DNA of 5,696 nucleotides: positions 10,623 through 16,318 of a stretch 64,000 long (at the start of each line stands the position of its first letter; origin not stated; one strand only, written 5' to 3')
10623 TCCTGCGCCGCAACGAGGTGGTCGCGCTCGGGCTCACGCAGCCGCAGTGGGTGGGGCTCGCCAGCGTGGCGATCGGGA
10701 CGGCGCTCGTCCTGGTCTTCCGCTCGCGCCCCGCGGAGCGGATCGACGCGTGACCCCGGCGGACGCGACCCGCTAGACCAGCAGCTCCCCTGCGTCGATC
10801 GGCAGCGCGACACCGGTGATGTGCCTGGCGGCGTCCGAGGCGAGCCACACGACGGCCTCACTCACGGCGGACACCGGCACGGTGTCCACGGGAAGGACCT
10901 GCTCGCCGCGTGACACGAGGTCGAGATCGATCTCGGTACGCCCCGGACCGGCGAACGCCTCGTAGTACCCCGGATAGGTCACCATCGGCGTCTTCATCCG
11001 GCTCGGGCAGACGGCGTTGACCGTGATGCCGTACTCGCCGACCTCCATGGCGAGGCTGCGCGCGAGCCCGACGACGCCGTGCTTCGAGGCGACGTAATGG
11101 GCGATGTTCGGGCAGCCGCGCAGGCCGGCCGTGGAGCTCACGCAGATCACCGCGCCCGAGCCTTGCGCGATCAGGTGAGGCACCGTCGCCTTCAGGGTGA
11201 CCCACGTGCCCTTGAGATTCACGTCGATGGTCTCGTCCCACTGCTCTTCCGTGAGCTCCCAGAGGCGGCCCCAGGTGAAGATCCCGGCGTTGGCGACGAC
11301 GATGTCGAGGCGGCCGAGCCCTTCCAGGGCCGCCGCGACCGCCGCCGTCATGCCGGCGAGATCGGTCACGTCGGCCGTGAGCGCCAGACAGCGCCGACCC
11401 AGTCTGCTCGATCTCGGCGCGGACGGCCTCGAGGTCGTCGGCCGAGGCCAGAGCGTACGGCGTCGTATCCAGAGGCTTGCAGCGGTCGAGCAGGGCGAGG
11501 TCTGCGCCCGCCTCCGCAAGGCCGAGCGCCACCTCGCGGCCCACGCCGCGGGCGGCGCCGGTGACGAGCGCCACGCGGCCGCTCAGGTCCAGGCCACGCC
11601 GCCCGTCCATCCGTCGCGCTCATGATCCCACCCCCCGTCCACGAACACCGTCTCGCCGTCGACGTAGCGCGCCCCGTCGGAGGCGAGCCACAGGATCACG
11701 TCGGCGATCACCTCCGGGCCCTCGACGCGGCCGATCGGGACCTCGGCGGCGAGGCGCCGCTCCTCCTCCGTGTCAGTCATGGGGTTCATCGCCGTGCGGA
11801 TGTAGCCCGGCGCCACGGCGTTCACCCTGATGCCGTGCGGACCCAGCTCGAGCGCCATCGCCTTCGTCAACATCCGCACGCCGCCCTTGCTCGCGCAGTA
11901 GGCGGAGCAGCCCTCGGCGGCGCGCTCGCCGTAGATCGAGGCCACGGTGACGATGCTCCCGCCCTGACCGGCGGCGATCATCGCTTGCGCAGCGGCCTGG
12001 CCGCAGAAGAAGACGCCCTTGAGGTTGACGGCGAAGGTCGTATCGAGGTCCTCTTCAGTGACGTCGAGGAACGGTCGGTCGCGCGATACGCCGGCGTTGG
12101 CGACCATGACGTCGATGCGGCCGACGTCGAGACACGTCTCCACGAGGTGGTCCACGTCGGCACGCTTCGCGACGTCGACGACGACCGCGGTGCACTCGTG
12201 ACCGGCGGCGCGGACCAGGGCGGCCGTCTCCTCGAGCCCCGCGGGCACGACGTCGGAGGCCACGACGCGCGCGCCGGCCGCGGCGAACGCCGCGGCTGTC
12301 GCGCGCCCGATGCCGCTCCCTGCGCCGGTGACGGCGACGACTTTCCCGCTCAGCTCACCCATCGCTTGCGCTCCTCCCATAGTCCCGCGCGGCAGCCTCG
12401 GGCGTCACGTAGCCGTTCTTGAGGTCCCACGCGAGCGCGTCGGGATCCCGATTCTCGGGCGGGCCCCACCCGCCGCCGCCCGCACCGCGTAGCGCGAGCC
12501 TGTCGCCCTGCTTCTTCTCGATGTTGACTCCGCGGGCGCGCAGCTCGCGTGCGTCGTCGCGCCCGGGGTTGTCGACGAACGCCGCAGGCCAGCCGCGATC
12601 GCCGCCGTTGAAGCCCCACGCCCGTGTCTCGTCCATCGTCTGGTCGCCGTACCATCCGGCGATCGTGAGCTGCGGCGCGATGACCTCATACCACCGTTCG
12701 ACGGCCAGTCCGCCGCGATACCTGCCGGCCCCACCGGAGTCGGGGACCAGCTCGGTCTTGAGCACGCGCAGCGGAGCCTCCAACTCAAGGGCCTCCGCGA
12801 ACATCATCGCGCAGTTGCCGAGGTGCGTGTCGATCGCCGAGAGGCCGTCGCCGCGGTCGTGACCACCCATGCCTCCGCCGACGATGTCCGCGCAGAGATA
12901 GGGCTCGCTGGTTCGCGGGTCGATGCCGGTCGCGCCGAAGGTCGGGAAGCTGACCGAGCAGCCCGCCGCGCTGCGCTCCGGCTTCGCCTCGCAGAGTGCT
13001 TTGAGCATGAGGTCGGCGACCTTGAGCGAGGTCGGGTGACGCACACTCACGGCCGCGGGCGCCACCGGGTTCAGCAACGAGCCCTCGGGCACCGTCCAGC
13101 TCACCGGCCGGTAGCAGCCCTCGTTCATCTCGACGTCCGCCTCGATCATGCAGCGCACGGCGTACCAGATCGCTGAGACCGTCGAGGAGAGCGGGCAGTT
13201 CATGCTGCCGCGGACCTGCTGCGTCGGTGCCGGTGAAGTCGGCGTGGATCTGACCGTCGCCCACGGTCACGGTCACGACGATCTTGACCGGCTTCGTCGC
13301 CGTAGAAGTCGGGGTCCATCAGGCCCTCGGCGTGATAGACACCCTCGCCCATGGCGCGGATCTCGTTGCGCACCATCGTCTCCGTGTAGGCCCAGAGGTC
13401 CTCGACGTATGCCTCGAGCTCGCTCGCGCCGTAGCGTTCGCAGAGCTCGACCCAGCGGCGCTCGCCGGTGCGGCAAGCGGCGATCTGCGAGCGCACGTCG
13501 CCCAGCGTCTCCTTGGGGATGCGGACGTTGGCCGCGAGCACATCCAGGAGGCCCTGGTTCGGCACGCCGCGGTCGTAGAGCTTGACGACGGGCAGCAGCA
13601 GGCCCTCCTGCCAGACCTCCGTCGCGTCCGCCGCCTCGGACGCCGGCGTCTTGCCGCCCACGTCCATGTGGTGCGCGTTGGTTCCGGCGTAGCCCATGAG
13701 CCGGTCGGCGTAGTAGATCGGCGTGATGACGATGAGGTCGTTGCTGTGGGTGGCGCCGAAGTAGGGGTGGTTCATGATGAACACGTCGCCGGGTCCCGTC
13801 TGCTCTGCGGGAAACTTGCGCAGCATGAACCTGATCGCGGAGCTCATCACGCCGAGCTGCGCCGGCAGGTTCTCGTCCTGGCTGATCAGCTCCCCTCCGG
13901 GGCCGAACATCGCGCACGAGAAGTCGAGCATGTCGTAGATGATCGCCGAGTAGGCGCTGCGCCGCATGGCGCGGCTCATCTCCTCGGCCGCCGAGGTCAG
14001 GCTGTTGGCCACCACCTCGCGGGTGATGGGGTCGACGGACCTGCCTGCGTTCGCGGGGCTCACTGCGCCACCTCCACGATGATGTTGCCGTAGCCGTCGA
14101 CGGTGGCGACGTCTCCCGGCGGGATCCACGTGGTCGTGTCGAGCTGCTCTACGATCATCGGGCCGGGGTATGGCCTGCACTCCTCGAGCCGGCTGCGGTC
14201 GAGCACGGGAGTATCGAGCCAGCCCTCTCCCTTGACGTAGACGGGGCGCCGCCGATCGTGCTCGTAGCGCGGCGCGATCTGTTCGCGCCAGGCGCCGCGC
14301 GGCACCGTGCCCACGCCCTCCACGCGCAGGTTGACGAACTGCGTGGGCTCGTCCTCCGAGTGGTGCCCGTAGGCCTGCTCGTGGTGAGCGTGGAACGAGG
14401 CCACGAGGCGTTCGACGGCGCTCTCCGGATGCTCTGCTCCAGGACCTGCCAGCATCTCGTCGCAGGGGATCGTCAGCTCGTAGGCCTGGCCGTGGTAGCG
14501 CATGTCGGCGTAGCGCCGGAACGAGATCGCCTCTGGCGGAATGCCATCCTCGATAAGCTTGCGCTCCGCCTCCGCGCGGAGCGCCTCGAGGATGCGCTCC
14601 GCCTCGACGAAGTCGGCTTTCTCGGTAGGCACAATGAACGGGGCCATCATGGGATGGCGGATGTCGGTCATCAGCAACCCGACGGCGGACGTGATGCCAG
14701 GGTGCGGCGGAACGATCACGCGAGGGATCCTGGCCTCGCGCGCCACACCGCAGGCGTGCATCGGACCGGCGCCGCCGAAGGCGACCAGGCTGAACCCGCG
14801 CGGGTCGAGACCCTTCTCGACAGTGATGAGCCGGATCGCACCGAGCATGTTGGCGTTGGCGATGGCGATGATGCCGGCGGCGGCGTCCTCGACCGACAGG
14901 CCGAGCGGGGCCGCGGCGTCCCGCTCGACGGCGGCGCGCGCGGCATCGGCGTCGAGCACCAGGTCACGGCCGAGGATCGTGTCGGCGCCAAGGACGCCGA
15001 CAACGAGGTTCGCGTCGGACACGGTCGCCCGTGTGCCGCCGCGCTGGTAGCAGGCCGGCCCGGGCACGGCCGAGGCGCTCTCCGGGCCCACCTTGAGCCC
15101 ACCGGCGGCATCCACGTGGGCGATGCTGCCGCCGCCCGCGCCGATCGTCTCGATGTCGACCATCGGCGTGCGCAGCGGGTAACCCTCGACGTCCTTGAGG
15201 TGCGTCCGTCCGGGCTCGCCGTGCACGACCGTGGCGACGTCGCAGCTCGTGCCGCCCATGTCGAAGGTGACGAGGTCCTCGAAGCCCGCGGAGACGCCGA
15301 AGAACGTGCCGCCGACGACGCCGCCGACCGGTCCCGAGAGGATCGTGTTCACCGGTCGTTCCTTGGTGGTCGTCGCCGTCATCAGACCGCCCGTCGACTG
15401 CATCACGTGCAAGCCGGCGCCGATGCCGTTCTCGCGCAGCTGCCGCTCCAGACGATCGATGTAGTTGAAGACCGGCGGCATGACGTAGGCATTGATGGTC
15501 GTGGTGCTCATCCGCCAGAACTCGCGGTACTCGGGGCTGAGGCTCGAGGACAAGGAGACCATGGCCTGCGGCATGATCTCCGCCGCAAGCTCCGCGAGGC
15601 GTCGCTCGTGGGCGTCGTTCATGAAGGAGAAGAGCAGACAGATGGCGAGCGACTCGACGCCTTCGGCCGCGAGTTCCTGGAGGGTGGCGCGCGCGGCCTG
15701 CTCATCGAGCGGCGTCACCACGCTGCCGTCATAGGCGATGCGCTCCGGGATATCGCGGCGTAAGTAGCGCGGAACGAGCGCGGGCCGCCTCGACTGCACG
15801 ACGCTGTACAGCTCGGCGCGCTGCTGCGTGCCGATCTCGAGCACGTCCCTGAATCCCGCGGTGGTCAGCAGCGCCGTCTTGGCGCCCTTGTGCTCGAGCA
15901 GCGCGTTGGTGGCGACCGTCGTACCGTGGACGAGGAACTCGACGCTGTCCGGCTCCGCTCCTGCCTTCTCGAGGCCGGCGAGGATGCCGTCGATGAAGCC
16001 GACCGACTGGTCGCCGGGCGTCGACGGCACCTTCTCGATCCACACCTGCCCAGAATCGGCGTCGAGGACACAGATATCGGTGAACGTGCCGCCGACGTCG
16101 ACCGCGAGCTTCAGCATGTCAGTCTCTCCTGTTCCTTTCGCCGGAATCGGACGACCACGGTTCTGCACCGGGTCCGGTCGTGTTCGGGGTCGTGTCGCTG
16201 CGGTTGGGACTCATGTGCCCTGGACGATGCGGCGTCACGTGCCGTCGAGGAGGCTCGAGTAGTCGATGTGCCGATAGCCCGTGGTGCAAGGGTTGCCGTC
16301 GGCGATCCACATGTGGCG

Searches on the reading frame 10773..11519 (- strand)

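Call 30: search_protein_families(library=pfam, proteins=[window:10773-11519:-], max_evalue=0.0001)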
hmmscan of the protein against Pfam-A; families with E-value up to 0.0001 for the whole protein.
window:10773-11519:- (248 aa): 3 families
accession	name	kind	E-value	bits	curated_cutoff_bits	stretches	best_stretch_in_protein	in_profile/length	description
PF13561.12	adh_short_C2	-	4.8e-44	151.1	27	1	39-244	42-234/236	Enoyl-(Acyl carrier protein) reductase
PF00106.31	adh_short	-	8.3e-42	143.3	26.6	1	40-181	47-188/195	short chain dehydrogenase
PF08659.16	KR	-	4.6e-10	40.1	22.6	1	39-156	50-163/180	KR domain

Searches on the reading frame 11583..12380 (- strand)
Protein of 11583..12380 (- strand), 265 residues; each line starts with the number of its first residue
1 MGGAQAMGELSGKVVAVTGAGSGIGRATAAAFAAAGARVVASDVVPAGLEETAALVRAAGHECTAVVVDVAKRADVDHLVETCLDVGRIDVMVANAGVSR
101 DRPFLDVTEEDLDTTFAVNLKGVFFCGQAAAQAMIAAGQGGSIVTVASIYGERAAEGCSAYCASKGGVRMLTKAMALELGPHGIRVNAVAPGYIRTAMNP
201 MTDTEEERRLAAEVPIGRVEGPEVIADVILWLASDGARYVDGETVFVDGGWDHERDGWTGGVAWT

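Call 30: search_protein_families(library=pfam, proteins=[window:11583-12380:-], max_evalue=0.0001)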
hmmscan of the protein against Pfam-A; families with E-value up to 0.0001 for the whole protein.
window:11583-12380:- (265 aa): 3 families
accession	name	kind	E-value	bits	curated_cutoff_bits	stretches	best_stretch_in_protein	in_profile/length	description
PF13561.12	adh_short_C2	-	6.2e-64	216.2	27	1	19-251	1-235/236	Enoyl-(Acyl carrier protein) reductase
PF00106.31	adh_short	-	2.7e-58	197.1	26.6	1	13-203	1-191/195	short chain dehydrogenase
PF08659.16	KR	-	3.1e-10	40.7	22.6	1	16-164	4-152/180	KR domain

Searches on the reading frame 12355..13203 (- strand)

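Call 30: search_protein_families(library=pfam, proteins=[window:12355-13203:-], max_evalue=0.0001)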
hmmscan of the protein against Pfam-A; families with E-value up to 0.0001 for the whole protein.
window:12355-13203:- (282 aa): 1 family
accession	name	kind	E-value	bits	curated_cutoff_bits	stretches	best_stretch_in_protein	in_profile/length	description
PF02538.19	Hydantoinase_B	-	6.7e-63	213.3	26.8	1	1-249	272-519/519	Hydantoinase B/oxoprolinase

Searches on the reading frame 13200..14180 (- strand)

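Call 30: search_protein_families(library=pfam, proteins=[window:13200-14180:-], max_evalue=0.0001)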
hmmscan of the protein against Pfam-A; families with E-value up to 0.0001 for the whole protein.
window:13200-14180:- (326 aa): 1 family
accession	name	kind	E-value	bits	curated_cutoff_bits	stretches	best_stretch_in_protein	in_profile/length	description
PF02538.19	Hydantoinase_B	-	3.9e-87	293.3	26.8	1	50-290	1-241/519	Hydantoinase B/oxoprolinase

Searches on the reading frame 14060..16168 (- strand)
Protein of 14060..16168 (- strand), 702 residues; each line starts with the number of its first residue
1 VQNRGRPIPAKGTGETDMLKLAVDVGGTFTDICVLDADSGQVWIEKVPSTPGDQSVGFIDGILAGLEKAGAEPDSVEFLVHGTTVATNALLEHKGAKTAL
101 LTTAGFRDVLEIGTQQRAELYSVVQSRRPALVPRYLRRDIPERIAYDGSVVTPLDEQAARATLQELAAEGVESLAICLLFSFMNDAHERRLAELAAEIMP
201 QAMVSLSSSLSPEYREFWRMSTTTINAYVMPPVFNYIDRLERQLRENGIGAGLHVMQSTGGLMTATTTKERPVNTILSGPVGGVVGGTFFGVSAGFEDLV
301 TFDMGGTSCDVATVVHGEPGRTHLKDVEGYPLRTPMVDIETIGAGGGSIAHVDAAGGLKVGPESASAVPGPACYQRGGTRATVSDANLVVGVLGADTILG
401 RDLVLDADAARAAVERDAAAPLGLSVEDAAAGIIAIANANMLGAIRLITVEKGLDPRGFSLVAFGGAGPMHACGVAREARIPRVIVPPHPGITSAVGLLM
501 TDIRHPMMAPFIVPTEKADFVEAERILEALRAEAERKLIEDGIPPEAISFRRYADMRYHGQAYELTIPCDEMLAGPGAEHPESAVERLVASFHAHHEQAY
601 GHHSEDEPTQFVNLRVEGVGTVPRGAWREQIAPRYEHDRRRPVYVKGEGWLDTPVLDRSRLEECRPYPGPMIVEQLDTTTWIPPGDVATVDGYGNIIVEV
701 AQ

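Call 30: search_protein_families(library=pfam, proteins=[window:14060-16168:-], max_evalue=0.0001)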
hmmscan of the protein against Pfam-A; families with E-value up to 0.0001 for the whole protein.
window:14060-16168:- (702 aa): 3 families
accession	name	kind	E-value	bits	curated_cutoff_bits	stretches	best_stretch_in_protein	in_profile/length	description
PF01968.24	Hydantoinase_A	-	3.1e-91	306.1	22.9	1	219-505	1-289/291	Hydantoinase/oxoprolinase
PF05378.19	Hydant_A_N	-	1.2e-52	178.6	25.2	1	21-198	2-175/176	Hydantoinase/oxoprolinase N-terminal region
PF19278.4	Hydant_A_C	-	2.9e-08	33.8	21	1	524-693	15-185/193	Hydantoinase/oxoprolinase C-terminal domain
